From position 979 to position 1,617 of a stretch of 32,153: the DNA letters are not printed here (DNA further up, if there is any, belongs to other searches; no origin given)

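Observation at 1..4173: Hanks kinase, two unrecognised small paralogs and a GAF-PP2C phosphatase packed as one operon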

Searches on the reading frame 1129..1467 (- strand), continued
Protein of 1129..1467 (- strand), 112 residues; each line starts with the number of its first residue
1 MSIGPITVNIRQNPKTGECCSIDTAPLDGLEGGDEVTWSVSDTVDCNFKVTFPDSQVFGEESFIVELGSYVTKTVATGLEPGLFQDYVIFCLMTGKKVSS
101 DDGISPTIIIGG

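Call 52: predict_structure(alignment_id=A2)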
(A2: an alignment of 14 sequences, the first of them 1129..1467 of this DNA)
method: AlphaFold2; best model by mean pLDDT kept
length: 112 residues; sequences in the alignment: 14
mean_pLDDT: 89.5   pTM: 0.82
mean pLDDT of the five models: 89.5, 87.0, 82.5, 81.0, 75.7
residues with pLDDT >= 90: 73; 70-90: 34; 50-70: 4; < 50: 1
segments of 3 or more residues with pLDDT < 50: none
pLDDT, mean of each block of 10 residues (from residue 1): 75 84 90 93 90 95 95 94 93 90 89 74
secondary structure, 60 per line:
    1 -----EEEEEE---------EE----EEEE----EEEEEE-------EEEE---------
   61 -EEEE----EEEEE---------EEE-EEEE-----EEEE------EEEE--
elements in order: E6-11 E27-30 E35-40 E48-51 E62-65 E70-74 E84-86 E88-91 E97-100 E107-110
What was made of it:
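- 1129..1467 (-): Small protein A, 112 aa (GenBank MBC8367284.1, 'hypothetical protein'). Degenerate cupredoxin fold, no signal peptide. AlphaFold2 pLDDT 89.5, pTM 0.82 (call 52).
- On Cupredoxin (type-1 blue copper protein): Model pLDDT 89.5 (call 52).
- Tried and rejected: In the better model PTIII is the last beta-strand of the sandwich (call 52).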

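Call 54: fold_search(model_id=the predicted structure, library=pdb)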
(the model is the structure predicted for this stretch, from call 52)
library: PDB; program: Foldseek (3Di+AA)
matches with E <= 10: 1614; with E <= 0.001: 7
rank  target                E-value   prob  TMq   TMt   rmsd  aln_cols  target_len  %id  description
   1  6paz                  2.8e-04  1.00  0.55  0.51   4.5       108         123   21  OXIDIZED MUTANT P80I PSEUDOAZURIN FROM A. FAECALIS (released 1997-08-20)
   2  3paz                  2.9e-04  1.00  0.55  0.51   4.5       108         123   21  REDUCED NATIVE PSEUDOAZURIN FROM A. FAECALIS (released 1997-08-20)
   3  5x31_A                3.1e-04  1.00  0.55  0.50   4.6       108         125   21  Pseudoazurin from Alcaligenes faecalis (space group P65) (released 2017-04-12)
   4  1sfd_A                3.9e-04  1.00  0.54  0.57   4.8       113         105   18  oxidized form of amicyanin mutant P94F (released 2004-07-27)
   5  4paz                  7.5e-04  1.00  0.54  0.50   4.6       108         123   21  OXIDIZED MUTANT P80A PSEUDOAZURIN FROM A. FAECALIS (released 1997-08-20)
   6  1pzc                  7.9e-04  1.00  0.54  0.50   4.7       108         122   21  APO-PSEUDOAZURIN (METAL FREE PROTEIN) (released 1995-09-15)
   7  4bwu_A                9.4e-04  1.00  0.55  0.51   4.5       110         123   20  Three-dimensional structure of the K109A mutant of Paracoccus pantotrophus pseudoazurin at pH 5.5 (released 2014-07-16)
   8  1adw_A                1.0e-03  1.00  0.56  0.52   4.5       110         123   20  PSEUDOAZURIN (released 1997-05-15)
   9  3njh_A                1.0e-03  1.00  0.55  0.52   4.5       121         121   16  D37A mutant of SO1698 protein, an aspartic peptidase from Shewanella oneidensis. (released 2010-07-14)
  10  3nji_A                1.0e-03  1.00  0.54  0.51   4.5       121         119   18  S114A mutant of SO1698 protein, an aspartic peptidase from Shewanella oneidensis. (released 2010-09-22)
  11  1sf3                  1.4e-03  1.00  0.54  0.57   5.1       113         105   18  Structure of the reduced form of the P94A mutant of amicyanin (released 2004-07-27)
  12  4p5r                  1.5e-03  1.00  0.57  0.60   4.5       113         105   17  Structure of oxidized W45Y mutant of amicyanin (released 2014-04-23)
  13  8k9p                  1.5e-03  1.00  0.55  0.50   4.6       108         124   21  Neutron X-ray joint structure of pseudoazurin from Alcaligenes faecalis (released 2024-02-14)
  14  3njk                  1.5e-03  1.00  0.54  0.50   4.4       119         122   19  D116A mutant of SO1698 protein, an aspartic peptidase from Shewanella oneidensis, at pH5.5 (released 2010-07-21)
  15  1id2_A                1.5e-03  1.00  0.56  0.59   4.6       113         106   16  CRYSTAL STRUCTURE OF AMICYANIN FROM PARACOCCUS VERSUTUS (THIOBACILLUS VERSUTUS) (released 2001-04-11)
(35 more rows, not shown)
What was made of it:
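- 1129..1467 (-): Foldseek: pseudoazurin and amicyanin, E 3e-4 to 2e-3, TM ~0.55 (call 54).
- On Cupredoxin (type-1 blue copper protein): Nearly all top Foldseek PDB hits are cupredoxin-fold proteins, best E 2.8e-4 (call 54).
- Closest known: Type-1 copper cupredoxins. Same: Predicted fold (Foldseek E 3e-4, TM ~0.55, 18-21% identity; call 54).
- Fold: calls 52 and 54.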

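Call 65: fold_search(model_id=the predicted structure, library=viral)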
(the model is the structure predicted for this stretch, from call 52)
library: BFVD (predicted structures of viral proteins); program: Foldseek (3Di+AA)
matches with E <= 10: 1028; with E <= 0.001: 0
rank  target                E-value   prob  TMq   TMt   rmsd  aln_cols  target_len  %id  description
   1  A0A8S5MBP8            2.4e-03  0.99  0.42  0.13   7.2       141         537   16  Uncharacterized protein (Fragment) [Siphoviridae sp. ctG7D9]
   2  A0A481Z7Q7            3.3e-03  1.00  0.47  0.42   6.4       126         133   12  Beta-sandwich protein [Pithovirus LCPAC304]
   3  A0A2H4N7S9            5.1e-03  1.00  0.48  0.12   6.4       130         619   11  (no name in the UniProt tables at hand)
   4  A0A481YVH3            5.4e-03  1.00  0.49  0.36   6.1       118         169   18  Beta-sandwich protein [Marseillevirus LCMAC201]
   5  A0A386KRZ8            5.4e-03  0.98  0.40  0.41   6.8       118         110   10  Uncharacterized protein [Microbacterium phage ValentiniPuff]
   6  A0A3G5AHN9            6.0e-03  0.99  0.49  0.07   7.8       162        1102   10  Copper oxidase [Satyrvirus sp.]
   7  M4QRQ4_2              7.5e-03  1.00  0.50  0.09   5.5       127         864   12  Uncharacterized protein [Synechococcus phage S-SKS1]
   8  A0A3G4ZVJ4            8.9e-03  1.00  0.49  0.42   4.8       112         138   15  Uncharacterized protein [Edafosvirus sp.]
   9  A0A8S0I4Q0            8.9e-03  0.97  0.40  0.09   7.5       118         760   12  (no name in the UniProt tables at hand)
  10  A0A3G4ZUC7            1.1e-02  1.00  0.58  0.36   4.5       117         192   14  Uncharacterized protein [Edafosvirus sp.]
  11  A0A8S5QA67            1.5e-02  0.90  0.39  0.10   5.7       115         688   13  Uncharacterized protein [Siphoviridae sp. ctdcr45]
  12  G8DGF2                1.6e-02  0.99  0.44  0.32   6.4       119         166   10  (no name in the UniProt tables at hand)
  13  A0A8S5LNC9            1.6e-02  0.97  0.43  0.30   6.1       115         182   17  Baseplate component [Myoviridae sp. ctR2338]
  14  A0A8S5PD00            1.7e-02  0.97  0.45  0.47   5.6       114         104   16  Uncharacterized protein [Siphoviridae sp. ct0UO21]
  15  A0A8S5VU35            1.8e-02  0.80  0.36  0.08   9.9       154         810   11  Uncharacterized protein [Ackermannviridae sp.]
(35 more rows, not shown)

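Call 73: search_protein_families(library=padloc, proteins=[window:1129-1467:-, L001:10724-12010:+, L001:12010-12825:+, L001:12850-13206:+], max_evalue=0.01)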
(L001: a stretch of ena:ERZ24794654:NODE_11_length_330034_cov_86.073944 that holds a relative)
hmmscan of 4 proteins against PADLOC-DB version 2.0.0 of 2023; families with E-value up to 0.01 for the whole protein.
window:1129-1467:- (112 aa): 0 families

L001:10724-12010:+ (428 aa): 0 families

L001:12010-12825:+ (271 aa): 0 families

L001:12850-13206:+ (118 aa): 0 families

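Call 74: search_protein_families(library=ncbifam, proteins=[L001:10724-12010:+, L001:12010-12825:+, L001:12850-13206:+], max_evalue=0.001)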
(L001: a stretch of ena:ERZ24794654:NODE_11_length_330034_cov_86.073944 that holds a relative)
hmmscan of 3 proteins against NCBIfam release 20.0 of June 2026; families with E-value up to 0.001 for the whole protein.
L001:10724-12010:+ (428 aa): 5 families
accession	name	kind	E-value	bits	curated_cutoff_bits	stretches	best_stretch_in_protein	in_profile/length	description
NF045505.1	RR_RssB_Pseudo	equivalog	4.1e-15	55.7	700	1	181-390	144-361/394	two-component system response regulator RssB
TIGR02865.1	spore_II_E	equivalog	1.1e-14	53.5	490.8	1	216-425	557-762/764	stage II sporulation protein E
NF038263.1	prot_phos_SiaA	equivalog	1.6e-11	43.5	700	1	183-423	406-654/658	biofilm regulation protein phosphatase SiaA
TIGR01817.1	nifA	equivalog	1.8e-09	36.9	528.85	1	23-191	3-174/534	nif-specific transcriptional activator NifA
NF047786.1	his_kin_MadS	equivalog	5.6e-06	25.7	500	1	123-193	125-194/434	MadS family sensor histidine kinase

L001:12010-12825:+ (271 aa): 20 families
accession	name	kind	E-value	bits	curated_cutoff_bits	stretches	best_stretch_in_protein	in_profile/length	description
NF008178.0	PRK10926.1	equivalog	9e-35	120.1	390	1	66-271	46-248/248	ferredoxin--NADP(+) reductase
NF045803.1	MethMoxFADbindMmoC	equivalog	8.3e-20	70.8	500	1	64-253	151-329/343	aromatic/alkene monooxygenase hydroxylase FAD-binding subunit MmoC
NF008822.0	PRK11872.1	equivalog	3.8e-19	68.9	402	1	64-251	148-322/341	anthranilate 1,2-dioxygenase electron transfer component AntC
NF040810.1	BenC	equivalog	2.5e-17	63.1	430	1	64-254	145-320/333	benzoate 1,2-dioxygenase electron transfer component BenC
NF004317.0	PRK05713.1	equivalog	3.6e-17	62.6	338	1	68-186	133-251/312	iron-sulfur-binding ferredoxin reductase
TIGR01941.1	nqrF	equivalog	1.5e-13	50.4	295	1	66-253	203-392/405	NADH:ubiquinone reductase (Na(+)-transporting) subunit F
NF005963.0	PRK08051.1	equivalog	3.8e-12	46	230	1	69-215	46-188/233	NAD(P)H-flavin reductase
NF007964.0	PRK10684.1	equivalog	7.6e-12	44.8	383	1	68-237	53-210/333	NADH oxidoreductase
NF058606.1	GlBtMonoRdsGbcB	equivalog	4.4e-11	42.3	500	1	67-254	59-237/362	glycine betaine monooxygenase reductase subunit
NF006220.0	PRK08345.1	subfamily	6.6e-10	38.7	395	1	72-254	61-241/294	cytochrome-c3 hydrogenase subunit gamma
TIGR02160.1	PA_CoA_Oxy5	hypoth_equivalog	3.3e-09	36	420.8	1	68-256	50-233/352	1,2-phenylacetyl-CoA epoxidase subunit PaaE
NF009805.0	PRK13289.1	equivalog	1.2e-08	34.3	432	1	28-254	178-382/399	NO-inducible flavohemoprotein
NF052252.1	flav_redu_LuxG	exception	2.7e-08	33.3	340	1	126-252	101-216/232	flavin mononucleotide reductase LuxG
NF040835.1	sulfhyd_HydG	equivalog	2.3e-07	30.4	650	1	72-254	68-238/292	NADPH-dependent hydrogenase/sulfhydrogenase 1 subunit gamma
NF000796.0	PRK00054.1-1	equivalog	7.4e-07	28.7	224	1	87-184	54-145/254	dihydroorotate dehydrogenase electron transfer subunit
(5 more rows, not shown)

L001:12850-13206:+ (118 aa): 3 families
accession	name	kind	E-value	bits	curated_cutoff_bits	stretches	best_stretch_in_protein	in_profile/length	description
TIGR00377.1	ant_ant_sig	superfamily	3.2e-12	46.3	53.45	1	15-107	9-101/108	anti-sigma factor antagonist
TIGR02886.1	spore_II_AA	equivalog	6.5e-12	45.4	114.75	1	16-113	6-103/106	anti-sigma F factor antagonist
NF033618.0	mlaB_1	equivalog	8.9e-06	26.1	90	1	21-104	11-90/94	lipid asymmetry maintenance protein MlaB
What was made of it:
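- On Partner-switching module (Rsb/SpoIIA type): NCBIfam spore_II_E, RssB and SiaA-type hits over residues 181-425 (call 74).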

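Call 82: search_protein_families(library=pfam, proteins=[L023:8511-10439:+, L020:11811-12317:+], max_evalue=1)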
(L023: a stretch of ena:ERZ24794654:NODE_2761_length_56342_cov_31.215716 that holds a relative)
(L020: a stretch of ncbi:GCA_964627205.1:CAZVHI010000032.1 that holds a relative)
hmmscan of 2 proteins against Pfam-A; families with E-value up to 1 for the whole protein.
L023:8511-10439:+ (642 aa): 4 families
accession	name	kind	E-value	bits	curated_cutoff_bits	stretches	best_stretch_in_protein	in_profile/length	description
PF13941.12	MutL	-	3.6e-124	415.4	27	1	40-516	1-450/450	MutL protein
PF01968.24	Hydantoinase_A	-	3.1e-06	27.1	22.9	2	303-347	66-110/291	Hydantoinase/oxoprolinase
PF02310.24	B12-binding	-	0.055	13.7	32.1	1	174-221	41-87/121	B12 binding domain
PF05378.19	Hydant_A_N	-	0.071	13.3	25.2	0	319-336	2-19/176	Hydantoinase/oxoprolinase N-terminal region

L020:11811-12317:+ (168 aa): 0 families
